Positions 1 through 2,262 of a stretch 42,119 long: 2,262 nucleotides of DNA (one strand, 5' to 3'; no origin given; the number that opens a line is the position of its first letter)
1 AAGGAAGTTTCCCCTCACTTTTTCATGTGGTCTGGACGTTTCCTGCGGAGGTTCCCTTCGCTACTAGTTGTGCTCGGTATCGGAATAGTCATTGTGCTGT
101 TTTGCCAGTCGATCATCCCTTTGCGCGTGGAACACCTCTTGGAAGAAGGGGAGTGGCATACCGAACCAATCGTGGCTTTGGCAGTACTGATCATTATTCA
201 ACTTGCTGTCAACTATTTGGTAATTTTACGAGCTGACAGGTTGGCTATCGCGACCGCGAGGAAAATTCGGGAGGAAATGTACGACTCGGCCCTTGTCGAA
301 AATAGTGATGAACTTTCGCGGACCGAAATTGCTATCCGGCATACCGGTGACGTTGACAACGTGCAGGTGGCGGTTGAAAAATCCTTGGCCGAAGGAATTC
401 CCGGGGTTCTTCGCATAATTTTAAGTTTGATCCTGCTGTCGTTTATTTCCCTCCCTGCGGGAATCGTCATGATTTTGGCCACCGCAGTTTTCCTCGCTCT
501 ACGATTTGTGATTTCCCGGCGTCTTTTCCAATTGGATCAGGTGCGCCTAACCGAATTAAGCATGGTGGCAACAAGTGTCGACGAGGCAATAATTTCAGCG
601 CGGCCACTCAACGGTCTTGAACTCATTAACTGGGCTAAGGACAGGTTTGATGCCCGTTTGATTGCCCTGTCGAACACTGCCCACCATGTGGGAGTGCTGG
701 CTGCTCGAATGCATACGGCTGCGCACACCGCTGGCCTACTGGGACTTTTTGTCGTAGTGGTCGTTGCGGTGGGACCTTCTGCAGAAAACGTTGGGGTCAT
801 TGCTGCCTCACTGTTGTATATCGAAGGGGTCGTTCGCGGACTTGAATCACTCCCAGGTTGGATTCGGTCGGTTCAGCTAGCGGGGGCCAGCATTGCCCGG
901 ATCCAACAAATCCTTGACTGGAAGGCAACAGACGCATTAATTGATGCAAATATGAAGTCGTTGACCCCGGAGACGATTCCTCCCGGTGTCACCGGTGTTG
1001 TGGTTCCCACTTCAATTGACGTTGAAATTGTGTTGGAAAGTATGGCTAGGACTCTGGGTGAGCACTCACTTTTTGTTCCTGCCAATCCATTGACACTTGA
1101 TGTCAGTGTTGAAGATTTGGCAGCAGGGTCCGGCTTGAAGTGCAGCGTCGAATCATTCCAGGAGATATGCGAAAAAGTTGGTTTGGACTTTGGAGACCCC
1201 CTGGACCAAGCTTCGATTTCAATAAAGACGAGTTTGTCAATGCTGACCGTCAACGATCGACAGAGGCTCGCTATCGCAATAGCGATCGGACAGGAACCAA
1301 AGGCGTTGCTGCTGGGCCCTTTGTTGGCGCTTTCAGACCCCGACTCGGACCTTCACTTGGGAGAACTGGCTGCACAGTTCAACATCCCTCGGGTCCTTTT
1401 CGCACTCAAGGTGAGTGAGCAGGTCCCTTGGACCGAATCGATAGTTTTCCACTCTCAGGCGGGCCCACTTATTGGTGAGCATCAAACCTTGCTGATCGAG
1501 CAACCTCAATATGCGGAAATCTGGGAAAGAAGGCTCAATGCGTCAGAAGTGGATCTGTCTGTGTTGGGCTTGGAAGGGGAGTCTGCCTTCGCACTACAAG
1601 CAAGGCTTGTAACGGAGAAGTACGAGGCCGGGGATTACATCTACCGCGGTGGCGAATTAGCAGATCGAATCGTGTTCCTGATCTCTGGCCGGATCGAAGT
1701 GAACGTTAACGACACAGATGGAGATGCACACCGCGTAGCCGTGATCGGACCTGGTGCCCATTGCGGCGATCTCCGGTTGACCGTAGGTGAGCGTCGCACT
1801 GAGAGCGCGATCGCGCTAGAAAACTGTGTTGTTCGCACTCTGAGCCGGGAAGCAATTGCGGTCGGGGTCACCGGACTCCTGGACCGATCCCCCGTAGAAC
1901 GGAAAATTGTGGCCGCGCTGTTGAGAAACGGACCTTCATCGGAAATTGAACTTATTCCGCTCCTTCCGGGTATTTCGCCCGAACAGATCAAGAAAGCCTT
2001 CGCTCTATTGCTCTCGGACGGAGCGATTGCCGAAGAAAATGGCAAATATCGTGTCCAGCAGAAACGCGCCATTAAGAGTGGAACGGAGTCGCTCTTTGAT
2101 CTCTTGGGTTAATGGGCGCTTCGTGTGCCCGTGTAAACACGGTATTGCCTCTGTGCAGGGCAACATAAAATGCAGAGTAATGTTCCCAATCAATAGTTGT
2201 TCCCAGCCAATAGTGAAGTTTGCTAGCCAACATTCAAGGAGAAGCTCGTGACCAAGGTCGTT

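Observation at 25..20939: Nif11-leader / CCG-LanM lanthipeptide locus surrounded by five ABC-exporter-type genes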

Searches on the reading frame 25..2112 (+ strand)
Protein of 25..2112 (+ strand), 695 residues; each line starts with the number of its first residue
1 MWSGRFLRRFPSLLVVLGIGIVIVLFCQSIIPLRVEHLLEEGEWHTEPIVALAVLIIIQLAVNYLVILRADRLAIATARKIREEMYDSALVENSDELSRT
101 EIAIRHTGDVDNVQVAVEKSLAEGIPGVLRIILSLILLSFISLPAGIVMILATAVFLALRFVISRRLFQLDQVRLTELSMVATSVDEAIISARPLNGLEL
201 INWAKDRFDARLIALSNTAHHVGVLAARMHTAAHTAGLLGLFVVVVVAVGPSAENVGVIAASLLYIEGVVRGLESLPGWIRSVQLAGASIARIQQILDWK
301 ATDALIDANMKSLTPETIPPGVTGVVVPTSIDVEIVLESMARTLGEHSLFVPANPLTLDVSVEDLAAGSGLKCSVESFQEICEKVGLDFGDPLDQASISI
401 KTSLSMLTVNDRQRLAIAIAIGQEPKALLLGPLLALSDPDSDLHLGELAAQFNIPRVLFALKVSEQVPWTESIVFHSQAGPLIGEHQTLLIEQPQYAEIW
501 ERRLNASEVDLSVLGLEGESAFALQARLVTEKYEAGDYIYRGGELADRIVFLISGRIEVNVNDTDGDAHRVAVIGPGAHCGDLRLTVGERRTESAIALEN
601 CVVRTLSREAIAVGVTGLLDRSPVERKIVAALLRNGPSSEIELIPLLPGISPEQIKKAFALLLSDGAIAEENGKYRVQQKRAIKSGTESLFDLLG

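Call 3: search_protein_families(library=pfam, proteins=[window:25-2112:+], max_evalue=0.01)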
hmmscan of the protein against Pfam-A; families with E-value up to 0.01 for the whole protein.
window:25-2112:+ (695 aa): 2 families
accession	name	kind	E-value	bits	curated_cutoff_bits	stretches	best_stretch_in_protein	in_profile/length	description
PF00027.35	cNMP_binding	-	3e-16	59.6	27.5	1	531-611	2-82/89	Cyclic nucleotide-binding domain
PF00664.28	ABC_membrane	-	1e-05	25.8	28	1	32-247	23-245/274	ABC transporter transmembrane region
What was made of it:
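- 25..2112 (+): g1: ABC-exporter-like membrane domain, a dead ATPase domain, a cNMP-binding domain and a predicted C-terminal winged helix (a CRP-like module). Member of a small Actinomycetota family. Pfam call 3.
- On CRP/FNR regulators (C-terminal half of g1): PF00027 59.6 bits (call 3).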

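Call 5: search_protein_families(library=ncbifam, proteins=[window:25-2112:+], max_evalue=0.001)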
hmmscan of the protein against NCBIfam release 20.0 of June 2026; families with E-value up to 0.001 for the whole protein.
window:25-2112:+ (695 aa): 3 families
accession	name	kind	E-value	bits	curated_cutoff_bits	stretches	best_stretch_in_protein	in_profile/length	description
NF041163.2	encap_f2b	equivalog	1e-07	31.5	400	1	523-612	90-180/450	family 2B encapsulin nanocompartment shell protein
TIGR02203.1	MsbA_lipidA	equivalog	7.5e-07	28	602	1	7-298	9-313/572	lipid A export permease/ATP-binding protein MsbA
NF058543.1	ActPatMycb56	equivalog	0.00025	20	460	1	518-602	9-92/317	acetyltransferase Pat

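Call 12: find_encoding_contigs(protein=window:25-2112:+, flank=10000, max_places=4)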
Protein window:25-2112:+ (695 aa): 24 contigs read that carry it; 4 places shown.
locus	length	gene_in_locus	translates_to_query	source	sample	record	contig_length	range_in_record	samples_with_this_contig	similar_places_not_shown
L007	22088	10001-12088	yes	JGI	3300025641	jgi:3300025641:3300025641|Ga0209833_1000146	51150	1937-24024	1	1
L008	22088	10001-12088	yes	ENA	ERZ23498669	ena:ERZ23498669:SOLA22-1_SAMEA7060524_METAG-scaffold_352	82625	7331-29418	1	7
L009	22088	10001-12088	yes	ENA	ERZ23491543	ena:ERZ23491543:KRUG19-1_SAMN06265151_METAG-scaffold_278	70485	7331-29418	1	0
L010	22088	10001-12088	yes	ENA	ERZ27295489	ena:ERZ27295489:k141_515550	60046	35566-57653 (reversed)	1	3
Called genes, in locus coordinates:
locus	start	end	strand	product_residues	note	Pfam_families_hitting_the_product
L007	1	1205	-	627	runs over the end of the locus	PF16177:ACAS_N, PF00501:AMP-binding, PF13193:AMP-binding_C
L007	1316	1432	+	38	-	-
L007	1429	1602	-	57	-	-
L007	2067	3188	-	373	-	PF01266:DAO, PF03486:HI0933_like (faint), PF12831:FAD_oxidored (faint), PF13450:NAD_binding_8 (weak)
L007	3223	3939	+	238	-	PF03306:AAL_decarboxy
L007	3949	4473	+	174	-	PF07987:DUF1775 (faint)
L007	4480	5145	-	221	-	PF11139:SfLAP (weak)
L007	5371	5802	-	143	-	-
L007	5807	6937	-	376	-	PF13433:Peripla_BP_5 (weak), PF13458:Peripla_BP_6, PF01094:ANF_receptor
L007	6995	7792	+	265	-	PF00072:Response_reg (weak), PF00196:GerE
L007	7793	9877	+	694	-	-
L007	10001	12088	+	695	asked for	PF00664:ABC_membrane (weak), PF00027:cNMP_binding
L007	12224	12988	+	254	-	PF00142:Fer4_NifH (faint), PF01656:CbiA, PF10609:ParA, PF13614:AAA_31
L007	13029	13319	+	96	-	PF07862:Nif11 (weak)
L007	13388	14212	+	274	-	-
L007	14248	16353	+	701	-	PF03412:Peptidase_C39, PF00664:ABC_membrane, PF00005:ABC_tran, PF02463:SMC_N (faint)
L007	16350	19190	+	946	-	PF00664:ABC_membrane, PF00005:ABC_tran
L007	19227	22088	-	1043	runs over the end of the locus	PF13575:DUF4135, PF05147:LANC_like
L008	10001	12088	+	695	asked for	PF00664:ABC_membrane (weak), PF00027:cNMP_binding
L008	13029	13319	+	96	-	PF07862:Nif11 (weak)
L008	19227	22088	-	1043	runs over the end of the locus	PF13575:DUF4135, PF05147:LANC_like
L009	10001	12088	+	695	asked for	PF00664:ABC_membrane (weak), PF00027:cNMP_binding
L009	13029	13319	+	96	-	PF07862:Nif11 (weak)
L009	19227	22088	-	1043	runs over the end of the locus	PF13575:DUF4135, PF05147:LANC_like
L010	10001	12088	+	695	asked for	PF00664:ABC_membrane (weak), PF00027:cNMP_binding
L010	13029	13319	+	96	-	PF07862:Nif11 (weak)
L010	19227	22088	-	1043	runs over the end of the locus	PF13575:DUF4135, PF05147:LANC_like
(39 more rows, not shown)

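Call 14: find_homologous_proteins(query=window:25-2112:+, max_evalue=0.001)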
Query window:25-2112:+ (695 aa): 35 proteins with E <= 0.001 among 8000 candidates.
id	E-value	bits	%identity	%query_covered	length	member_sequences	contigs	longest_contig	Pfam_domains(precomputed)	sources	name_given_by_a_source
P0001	0.0e+0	1481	100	100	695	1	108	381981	PF00027.36,PF00664.29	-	-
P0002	0.0e+0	1481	100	100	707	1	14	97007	PF00027.36,PF00664.29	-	-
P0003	0.0e+0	1480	100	100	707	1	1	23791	PF00027.36,PF00664.29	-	-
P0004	0.0e+0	1479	100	100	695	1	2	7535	PF00027.36,PF00664.29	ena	-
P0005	0.0e+0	1479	100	100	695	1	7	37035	PF00027.36,PF00664.29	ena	-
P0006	0.0e+0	1479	100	100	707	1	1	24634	PF00027.36,PF00664.29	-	-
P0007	0.0e+0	1479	100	100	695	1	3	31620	PF00027.36,PF00664.29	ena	-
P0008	0.0e+0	1479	100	100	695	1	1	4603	PF00027.36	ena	-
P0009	0.0e+0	1478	100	100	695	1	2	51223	PF00027.36,PF00664.29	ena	-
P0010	0.0e+0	1478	100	100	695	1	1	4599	PF00027.36,PF00664.29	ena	-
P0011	0.0e+0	1477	100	100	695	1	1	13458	PF00027.36,PF00664.29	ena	-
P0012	0.0e+0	1477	100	100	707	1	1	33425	PF00027.36,PF00664.29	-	-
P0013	0.0e+0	1475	100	100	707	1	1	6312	PF00027.36,PF00664.29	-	-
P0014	0.0e+0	1475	100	100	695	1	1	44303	PF00027.36,PF00664.29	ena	-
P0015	0.0e+0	1475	100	100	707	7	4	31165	PF00027.36,PF00664.29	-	-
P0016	0.0e+0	1474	100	100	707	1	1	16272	PF00027.36,PF00664.29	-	-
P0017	0.0e+0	1473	99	100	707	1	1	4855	PF00027.36,PF00664.29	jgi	jgi:CRP-like cAMP-binding protein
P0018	0.0e+0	1470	99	100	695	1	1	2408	PF00027.36,PF00664.29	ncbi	-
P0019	0.0e+0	1444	100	98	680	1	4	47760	PF00027.36,PF00664.29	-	-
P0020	0.0e+0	1442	100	98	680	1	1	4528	PF00027.36,PF00664.29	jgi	-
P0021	0.0e+0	1440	100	98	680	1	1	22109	PF00027.36,PF00664.29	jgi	-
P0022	0.0e+0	1438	100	98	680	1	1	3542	PF00027.36,PF00664.29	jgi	-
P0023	0.0e+0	1436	96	100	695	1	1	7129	PF00027.36,PF00664.29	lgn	-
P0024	0.0e+0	1430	96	100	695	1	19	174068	PF00027.36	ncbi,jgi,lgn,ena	-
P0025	0.0e+0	1426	96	100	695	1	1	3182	PF00027.36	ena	-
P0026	0.0e+0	1423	96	100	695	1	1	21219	PF00027.36,PF00664.29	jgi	jgi:CRP-like cAMP-binding protein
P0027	0.0e+0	1423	96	100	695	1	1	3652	PF00027.36,PF00664.29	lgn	-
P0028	0.0e+0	1422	96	100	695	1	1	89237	PF00027.36,PF00664.29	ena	-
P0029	0.0e+0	1394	96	98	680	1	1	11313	PF00027.36,PF00664.29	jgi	jgi:CRP-like cAMP-binding protein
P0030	0.0e+0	1380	96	97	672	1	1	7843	PF00027.36,PF00664.29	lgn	-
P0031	0.0e+0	1169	78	100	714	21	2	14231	PF00027.36,PF00664.29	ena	-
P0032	0.0e+0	1167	78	100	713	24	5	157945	PF00027.36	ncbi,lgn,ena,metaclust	metaclust:\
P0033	3.2e-294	996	67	100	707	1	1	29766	PF00027.36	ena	-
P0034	1.7e-146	508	41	100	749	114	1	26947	PF00027.36,PF00664.29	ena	-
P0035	9.1e-146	505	42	100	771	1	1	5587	PF00027.36,PF00664.29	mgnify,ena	mgnify:CR=1 FL=1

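Call 15: find_encoding_contigs(protein=P0032, flank=10000, max_places=2)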
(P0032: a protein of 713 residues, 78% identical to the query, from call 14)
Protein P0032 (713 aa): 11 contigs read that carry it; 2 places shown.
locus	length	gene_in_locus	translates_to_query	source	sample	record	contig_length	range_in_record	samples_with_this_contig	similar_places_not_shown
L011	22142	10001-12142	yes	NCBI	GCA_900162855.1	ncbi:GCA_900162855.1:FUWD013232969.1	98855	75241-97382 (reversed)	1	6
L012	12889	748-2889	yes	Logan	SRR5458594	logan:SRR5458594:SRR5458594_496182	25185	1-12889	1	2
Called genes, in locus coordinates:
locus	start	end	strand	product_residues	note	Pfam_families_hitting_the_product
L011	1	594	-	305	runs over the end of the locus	PF00892:EamA, PF03151:TPT (faint), PF00892:EamA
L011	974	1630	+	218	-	PF03306:AAL_decarboxy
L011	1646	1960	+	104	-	-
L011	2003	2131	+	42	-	-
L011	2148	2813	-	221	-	PF11139:SfLAP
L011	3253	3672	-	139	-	-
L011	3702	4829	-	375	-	PF13433:Peripla_BP_5 (weak), PF13458:Peripla_BP_6, PF01094:ANF_receptor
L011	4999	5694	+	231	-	PF00072:Response_reg (weak), PF00196:GerE (weak)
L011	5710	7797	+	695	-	-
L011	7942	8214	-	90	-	-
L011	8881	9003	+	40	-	-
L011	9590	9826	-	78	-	-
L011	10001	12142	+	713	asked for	PF00027:cNMP_binding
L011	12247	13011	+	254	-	PF00142:Fer4_NifH (faint), PF01656:CbiA, PF10609:ParA, PF13614:AAA_31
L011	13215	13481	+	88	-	PF07862:Nif11 (weak)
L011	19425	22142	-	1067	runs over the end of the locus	PF13575:DUF4135, PF05147:LANC_like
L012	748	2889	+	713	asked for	PF00027:cNMP_binding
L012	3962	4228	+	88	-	PF07862:Nif11 (weak)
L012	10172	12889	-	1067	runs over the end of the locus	PF13575:DUF4135, PF05147:LANC_like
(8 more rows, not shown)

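Call 16: find_encoding_contigs(protein=P0033, flank=10000, max_places=2)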
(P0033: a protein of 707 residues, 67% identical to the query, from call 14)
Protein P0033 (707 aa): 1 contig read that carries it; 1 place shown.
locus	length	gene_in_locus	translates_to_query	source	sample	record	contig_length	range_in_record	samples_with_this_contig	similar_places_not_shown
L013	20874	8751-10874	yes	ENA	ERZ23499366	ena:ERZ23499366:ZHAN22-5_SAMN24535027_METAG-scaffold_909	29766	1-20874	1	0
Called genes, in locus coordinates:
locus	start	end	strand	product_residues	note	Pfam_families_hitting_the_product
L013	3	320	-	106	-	?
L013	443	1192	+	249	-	PF00230:MIP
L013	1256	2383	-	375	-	PF13433:Peripla_BP_5 (weak), PF13458:Peripla_BP_6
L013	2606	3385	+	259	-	PF25973:BSH_CzcB (faint), PF00364:Biotin_lipoyl (faint), PF25917:BSH_RND (weak), PF25997:BSH_YhbJ (weak)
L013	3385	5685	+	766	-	PF03412:Peptidase_C39, PF00664:ABC_membrane, PF00005:ABC_tran, PF02463:SMC_N (faint)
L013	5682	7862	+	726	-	PF00664:ABC_membrane, PF00005:ABC_tran, PF02463:SMC_N (weak)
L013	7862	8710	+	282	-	PF00497:SBP_bac_3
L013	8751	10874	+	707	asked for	PF00027:cNMP_binding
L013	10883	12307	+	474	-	PF08269:dCache_2, PF17200:sCache_2, PF17201:Cache_3-Cache_2, PF00672:HAMP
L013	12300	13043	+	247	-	PF03306:AAL_decarboxy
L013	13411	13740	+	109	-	PF02913:FAD-oxidase_C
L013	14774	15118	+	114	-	PF02782:FGGY_C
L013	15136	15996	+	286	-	PF01925:TauE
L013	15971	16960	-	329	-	PF01408:GFO_IDH_MocA, PF22725:GFO_IDH_MocA_C3, PF02894:GFO_IDH_MocA_C (weak)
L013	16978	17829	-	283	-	PF01408:GFO_IDH_MocA, PF02894:GFO_IDH_MocA_C, PF22725:GFO_IDH_MocA_C3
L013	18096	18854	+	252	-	PF00106:adh_short, PF01370:Epimerase, PF08659:KR, PF13561:adh_short_C2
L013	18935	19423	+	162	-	-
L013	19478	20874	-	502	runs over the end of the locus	PF00221:Lyase_aromatic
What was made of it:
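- L013 has syntenic flanks and the same site, but only module 2, SBP_3, g1 and dCache (call 16).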

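Call 17: find_encoding_contigs(protein=P0034, flank=10000, max_places=2)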
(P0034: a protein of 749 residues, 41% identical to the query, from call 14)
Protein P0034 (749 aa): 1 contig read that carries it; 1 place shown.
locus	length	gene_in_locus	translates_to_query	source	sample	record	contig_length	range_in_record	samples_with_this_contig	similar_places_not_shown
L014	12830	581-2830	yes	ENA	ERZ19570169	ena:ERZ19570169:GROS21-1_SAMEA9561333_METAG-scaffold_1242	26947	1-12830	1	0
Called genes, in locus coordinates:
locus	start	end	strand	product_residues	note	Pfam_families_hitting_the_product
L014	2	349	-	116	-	?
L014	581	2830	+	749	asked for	PF00664:ABC_membrane, PF00027:cNMP_binding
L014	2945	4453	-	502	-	-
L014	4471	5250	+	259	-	PF07015:VirC1 (faint), PF10609:ParA, PF13614:AAA_31, PF01656:CbiA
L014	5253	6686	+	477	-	-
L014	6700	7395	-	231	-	-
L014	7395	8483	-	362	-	PF00672:HAMP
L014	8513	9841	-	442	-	PF00501:AMP-binding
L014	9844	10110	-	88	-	-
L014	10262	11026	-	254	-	PF01656:CbiA, PF10609:ParA, PF13614:AAA_31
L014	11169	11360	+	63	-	-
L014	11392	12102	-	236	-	-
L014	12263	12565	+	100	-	-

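Call 20: find_related_loci(query=A1, collection=genome_contigs, flank=10000)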
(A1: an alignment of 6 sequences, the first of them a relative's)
Query A1 (695 aa) in genome_contigs; peptide patterns used: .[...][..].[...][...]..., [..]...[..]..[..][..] (x = any residue, [..] = any of these).
99 stretches matched a pattern; 17 encode a relative of the query (tblastn E <= 1e-3); 17 distinct loci.
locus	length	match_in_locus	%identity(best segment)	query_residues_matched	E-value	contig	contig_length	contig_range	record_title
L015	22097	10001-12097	41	23-695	3e-148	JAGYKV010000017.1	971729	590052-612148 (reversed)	MAG: Candidatus Nanopelagicales bacterium isolate M30B76 contig_8065, whole genome shotgun sequence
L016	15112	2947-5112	40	2-695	1e-147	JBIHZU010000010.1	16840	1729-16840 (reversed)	MAG: Candidatus Nanopelagicales bacterium isolate ME2000-03-30D8pf_3300042899_group1_bin15 Rohwer_bin348_scaffold_1488_c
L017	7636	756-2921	40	2-695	5e-147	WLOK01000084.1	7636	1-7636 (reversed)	MAG: Actinomycetota bacterium isolate UFOp-RH-23may17-460 RH-23may17-460-c84, whole genome shotgun sequence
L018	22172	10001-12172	40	2-695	3e-145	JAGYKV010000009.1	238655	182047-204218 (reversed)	MAG: Candidatus Nanopelagicales bacterium isolate M30B76 contig_2319, whole genome shotgun sequence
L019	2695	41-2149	40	23-694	4e-150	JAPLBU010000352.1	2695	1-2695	MAG: Actinomycetota bacterium isolate LacPavin_0818_WC45_MAG_67_6 LacPavin_0818_WC45_scaffold_396504, whole genome shotg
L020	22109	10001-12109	40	21-695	1e-140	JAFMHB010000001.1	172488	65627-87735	MAG: Candidatus Nanopelagicales bacterium isolate DEBay_Spr20G08_27 NODE_14_length_172488_cov_17.6729, whole genome shot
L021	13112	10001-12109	40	21-695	4e-140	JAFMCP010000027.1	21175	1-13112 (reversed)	MAG: Candidatus Nanopelagicales bacterium isolate CPBay_Spr15L08_96 NODE_1418_length_21175_cov_13.650947, whole genome s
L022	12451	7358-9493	41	15-695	2e-136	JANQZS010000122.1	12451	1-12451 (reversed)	MAG: Candidatus Nanopelagicales bacterium isolate MAG_171 P22051_108_S30_metaspades_9968_12451_cov_8, whole genome shotg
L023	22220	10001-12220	38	2-695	2e-136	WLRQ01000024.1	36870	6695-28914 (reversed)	MAG: Actinomycetota bacterium isolate UFOp-RH-27jun17-269 RH-27jun17-269-c24, whole genome shotgun sequence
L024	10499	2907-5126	37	2-695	2e-127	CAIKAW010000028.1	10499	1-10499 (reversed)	uncultured bacterium isolate Umea_bin-01319 genome assembly, contig: bin-01319:028/108, whole genome shotgun sequence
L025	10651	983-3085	40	21-695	2e-148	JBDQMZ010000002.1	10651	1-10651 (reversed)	MAG: Candidatus Nanopelagicales bacterium isolate SFB_27D_19MayJul_coas_24 k141_5047, whole genome shotgun sequence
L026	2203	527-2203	37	23-550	2e-94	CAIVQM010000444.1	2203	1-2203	uncultured bacterium isolate Kiruna3_bin-1975 genome assembly, contig: bin-1975:444/535, whole genome shotgun sequence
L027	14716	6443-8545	40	21-695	5e-142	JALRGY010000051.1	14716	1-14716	MAG: Candidatus Nanopelagicales bacterium isolate MLJ.2 NODE_51_length_14716_cov_3.127058, whole genome shotgun sequence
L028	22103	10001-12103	40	21-695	7e-150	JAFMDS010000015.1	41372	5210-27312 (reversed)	MAG: Candidatus Nanopelagicales bacterium isolate CPBay_Spr30L08_2 NODE_262_length_41372_cov_17.272503, whole genome sho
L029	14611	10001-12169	40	2-695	6e-143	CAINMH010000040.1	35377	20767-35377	uncultured bacterium isolate Loclat_bin-11151 genome assembly, contig: bin-11151:040/201, whole genome shotgun sequence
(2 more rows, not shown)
